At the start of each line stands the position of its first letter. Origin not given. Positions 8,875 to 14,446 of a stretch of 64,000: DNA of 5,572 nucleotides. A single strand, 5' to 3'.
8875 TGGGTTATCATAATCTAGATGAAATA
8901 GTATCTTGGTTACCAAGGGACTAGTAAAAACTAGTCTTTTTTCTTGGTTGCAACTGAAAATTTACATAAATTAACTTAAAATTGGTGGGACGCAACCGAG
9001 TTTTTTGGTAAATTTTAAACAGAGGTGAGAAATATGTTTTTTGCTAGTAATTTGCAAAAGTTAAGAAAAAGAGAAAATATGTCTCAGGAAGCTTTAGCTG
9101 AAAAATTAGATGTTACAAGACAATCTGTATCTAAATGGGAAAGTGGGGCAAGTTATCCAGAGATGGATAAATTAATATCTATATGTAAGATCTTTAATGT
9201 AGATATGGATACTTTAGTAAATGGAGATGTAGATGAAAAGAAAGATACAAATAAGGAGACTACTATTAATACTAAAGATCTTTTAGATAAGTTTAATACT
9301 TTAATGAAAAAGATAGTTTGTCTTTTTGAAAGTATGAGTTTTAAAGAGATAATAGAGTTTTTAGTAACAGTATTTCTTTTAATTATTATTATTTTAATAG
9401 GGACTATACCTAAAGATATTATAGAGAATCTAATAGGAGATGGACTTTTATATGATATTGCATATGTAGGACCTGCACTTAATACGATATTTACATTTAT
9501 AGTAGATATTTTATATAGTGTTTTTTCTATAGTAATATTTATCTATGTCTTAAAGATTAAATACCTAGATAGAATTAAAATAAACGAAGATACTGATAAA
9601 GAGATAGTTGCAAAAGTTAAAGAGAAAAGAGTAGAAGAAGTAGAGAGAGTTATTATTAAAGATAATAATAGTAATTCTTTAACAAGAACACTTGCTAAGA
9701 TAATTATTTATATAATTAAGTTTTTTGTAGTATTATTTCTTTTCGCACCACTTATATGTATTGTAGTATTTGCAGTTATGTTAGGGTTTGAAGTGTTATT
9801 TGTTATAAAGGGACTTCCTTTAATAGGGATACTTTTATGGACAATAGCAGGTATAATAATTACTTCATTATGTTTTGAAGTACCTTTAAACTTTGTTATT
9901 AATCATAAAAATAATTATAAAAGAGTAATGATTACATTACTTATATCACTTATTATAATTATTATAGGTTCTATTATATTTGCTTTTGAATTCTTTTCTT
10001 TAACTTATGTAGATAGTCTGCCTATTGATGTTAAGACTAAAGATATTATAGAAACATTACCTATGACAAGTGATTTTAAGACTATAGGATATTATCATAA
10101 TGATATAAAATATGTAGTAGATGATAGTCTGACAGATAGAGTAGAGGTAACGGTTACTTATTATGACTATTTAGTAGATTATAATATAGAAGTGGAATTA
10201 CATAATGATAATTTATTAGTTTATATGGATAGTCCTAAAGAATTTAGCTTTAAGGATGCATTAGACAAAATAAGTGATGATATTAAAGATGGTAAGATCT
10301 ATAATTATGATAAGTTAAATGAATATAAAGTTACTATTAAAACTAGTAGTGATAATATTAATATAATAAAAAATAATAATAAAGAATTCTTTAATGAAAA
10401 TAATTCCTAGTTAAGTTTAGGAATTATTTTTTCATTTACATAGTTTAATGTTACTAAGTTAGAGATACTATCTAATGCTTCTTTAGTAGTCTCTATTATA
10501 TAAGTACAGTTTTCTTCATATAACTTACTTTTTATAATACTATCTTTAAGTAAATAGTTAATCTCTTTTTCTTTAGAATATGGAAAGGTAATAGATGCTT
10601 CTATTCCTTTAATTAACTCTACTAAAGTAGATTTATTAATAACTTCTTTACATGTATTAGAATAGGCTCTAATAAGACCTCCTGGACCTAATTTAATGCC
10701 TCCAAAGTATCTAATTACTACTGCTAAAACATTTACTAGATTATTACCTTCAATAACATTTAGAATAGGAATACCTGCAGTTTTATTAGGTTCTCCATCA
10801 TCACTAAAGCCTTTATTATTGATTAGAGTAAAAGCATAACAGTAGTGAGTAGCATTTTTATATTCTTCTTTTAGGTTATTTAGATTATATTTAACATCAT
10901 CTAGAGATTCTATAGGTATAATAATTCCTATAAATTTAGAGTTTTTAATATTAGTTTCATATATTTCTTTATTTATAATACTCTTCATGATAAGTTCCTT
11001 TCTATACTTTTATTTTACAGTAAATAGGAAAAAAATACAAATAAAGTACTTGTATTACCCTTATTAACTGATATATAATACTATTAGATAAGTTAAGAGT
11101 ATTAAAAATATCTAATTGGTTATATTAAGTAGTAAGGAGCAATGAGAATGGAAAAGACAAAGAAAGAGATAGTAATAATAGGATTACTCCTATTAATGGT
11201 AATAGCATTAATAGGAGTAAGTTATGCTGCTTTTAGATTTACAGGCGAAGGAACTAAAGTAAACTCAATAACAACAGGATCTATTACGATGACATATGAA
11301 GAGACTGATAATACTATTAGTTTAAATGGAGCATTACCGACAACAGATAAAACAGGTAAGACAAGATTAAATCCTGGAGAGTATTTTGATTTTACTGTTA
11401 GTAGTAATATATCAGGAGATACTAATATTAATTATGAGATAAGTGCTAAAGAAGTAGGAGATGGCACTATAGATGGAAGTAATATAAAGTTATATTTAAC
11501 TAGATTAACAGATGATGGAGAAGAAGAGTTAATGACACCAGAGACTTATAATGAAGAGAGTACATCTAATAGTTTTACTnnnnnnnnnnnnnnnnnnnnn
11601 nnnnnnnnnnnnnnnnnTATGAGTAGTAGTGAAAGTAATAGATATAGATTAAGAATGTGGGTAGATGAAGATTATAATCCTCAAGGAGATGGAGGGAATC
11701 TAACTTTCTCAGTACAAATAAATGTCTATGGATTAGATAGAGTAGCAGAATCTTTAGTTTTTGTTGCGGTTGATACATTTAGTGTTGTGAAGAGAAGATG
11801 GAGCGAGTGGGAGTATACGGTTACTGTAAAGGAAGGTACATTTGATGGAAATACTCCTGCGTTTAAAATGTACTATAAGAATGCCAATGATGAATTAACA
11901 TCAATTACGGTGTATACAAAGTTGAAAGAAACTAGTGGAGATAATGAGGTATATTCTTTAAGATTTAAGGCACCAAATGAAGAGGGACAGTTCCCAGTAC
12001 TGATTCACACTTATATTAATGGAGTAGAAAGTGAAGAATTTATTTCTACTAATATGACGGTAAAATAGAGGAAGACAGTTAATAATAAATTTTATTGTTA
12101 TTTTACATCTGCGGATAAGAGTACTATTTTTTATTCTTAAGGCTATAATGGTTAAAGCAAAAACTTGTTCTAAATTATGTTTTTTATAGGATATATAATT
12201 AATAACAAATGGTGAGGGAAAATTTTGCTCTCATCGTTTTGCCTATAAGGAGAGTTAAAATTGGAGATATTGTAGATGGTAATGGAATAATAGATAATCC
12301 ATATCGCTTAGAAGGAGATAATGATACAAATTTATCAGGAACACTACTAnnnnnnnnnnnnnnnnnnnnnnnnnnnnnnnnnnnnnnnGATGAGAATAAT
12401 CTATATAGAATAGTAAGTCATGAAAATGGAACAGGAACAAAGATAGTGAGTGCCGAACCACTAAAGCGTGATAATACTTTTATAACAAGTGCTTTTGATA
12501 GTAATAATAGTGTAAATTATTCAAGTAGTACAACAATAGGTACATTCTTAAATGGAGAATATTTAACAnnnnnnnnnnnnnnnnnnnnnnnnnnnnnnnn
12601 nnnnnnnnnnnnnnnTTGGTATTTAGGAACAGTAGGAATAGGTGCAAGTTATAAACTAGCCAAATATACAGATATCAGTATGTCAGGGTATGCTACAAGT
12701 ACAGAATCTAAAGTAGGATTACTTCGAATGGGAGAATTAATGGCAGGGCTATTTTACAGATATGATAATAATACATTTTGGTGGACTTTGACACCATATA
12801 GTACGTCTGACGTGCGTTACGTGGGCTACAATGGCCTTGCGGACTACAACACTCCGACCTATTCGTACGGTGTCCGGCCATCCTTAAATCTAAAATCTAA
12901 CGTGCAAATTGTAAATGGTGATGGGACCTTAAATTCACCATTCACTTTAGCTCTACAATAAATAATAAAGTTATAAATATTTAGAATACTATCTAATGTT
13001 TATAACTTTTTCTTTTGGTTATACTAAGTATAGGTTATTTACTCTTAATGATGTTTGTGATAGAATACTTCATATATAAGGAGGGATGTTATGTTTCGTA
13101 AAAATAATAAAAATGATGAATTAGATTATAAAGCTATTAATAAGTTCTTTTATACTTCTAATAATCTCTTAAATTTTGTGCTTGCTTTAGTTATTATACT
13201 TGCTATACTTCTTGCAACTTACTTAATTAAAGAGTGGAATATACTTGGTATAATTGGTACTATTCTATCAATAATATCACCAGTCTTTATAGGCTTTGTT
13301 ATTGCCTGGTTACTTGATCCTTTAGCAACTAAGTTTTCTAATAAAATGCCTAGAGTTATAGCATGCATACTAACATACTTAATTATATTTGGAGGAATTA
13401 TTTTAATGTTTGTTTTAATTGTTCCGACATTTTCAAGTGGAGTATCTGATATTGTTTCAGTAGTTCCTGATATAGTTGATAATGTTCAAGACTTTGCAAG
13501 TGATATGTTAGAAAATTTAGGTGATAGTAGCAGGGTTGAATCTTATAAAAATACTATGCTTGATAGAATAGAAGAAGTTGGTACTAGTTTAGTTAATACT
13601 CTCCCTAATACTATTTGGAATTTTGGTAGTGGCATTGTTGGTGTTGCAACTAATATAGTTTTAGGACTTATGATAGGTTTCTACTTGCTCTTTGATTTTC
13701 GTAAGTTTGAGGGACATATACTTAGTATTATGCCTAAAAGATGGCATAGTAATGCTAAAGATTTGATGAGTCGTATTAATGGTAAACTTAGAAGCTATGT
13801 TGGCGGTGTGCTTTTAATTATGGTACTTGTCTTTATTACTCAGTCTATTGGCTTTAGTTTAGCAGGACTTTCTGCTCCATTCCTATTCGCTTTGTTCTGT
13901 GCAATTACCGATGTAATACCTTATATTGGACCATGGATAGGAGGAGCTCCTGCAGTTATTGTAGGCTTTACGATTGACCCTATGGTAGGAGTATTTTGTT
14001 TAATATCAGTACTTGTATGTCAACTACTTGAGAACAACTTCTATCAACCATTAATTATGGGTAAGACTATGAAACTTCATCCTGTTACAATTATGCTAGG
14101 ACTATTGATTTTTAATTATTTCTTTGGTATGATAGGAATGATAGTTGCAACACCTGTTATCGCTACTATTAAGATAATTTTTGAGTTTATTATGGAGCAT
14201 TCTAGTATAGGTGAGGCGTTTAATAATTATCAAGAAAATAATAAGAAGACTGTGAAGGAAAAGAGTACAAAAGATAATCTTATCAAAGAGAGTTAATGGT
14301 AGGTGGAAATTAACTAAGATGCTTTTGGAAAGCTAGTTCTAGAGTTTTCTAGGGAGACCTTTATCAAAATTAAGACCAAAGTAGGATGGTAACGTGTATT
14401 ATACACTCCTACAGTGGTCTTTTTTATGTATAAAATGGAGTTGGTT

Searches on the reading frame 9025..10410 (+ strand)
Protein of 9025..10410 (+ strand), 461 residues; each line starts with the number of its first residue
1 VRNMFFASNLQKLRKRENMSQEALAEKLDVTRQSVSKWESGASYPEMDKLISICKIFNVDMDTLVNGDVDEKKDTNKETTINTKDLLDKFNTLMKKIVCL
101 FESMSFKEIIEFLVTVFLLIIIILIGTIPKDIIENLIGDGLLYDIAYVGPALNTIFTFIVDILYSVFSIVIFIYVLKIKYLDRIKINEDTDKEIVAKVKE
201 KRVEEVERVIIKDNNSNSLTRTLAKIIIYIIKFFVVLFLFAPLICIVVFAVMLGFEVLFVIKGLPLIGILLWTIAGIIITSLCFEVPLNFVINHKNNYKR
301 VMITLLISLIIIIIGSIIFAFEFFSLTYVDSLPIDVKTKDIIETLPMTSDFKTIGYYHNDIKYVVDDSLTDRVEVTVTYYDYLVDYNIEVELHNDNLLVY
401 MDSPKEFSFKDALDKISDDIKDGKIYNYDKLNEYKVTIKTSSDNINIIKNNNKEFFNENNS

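Call 85: search_protein_families(library=pfam, proteins=[window:9025-10410:+], max_evalue=0.00001)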
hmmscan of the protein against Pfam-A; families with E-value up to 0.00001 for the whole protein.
window:9025-10410:+ (461 aa): 4 families
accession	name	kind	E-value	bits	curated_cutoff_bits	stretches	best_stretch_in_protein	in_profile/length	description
PF01381.28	HTH_3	-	3.1e-15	56.4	23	1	10-64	1-55/55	Helix-turn-helix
PF12844.13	HTH_19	-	4.4e-11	43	30.2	1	9-67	3-61/64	Helix-turn-helix domain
PF13443.12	HTH_26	-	1.3e-08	35.4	22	1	9-65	1-58/63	Cro/C1-type HTH DNA-binding domain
PF13560.12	HTH_31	-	2.7e-08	34.4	27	1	8-61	4-58/64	Helix-turn-helix domain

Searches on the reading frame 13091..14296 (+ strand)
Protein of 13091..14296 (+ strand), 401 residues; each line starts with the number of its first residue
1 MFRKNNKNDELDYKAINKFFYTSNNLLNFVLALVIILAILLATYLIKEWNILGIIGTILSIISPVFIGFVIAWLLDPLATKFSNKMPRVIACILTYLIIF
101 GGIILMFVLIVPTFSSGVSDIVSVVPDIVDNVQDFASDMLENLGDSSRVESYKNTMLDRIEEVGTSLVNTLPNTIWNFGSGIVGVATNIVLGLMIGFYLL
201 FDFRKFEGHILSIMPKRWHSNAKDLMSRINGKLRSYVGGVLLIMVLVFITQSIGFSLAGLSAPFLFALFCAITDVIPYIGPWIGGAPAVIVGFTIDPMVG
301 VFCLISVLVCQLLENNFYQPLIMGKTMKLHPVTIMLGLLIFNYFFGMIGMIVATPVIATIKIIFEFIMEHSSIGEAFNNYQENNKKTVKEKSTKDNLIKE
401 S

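Call 85: search_protein_families(library=pfam, proteins=[window:13091-14296:+], max_evalue=0.00001)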
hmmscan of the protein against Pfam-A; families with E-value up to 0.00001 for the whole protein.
window:13091-14296:+ (401 aa): 1 family
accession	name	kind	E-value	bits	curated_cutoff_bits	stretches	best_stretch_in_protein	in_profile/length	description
PF01594.21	AI-2E_transport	-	5.7e-59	200.4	34.3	1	35-366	7-325/327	AI-2E family transporter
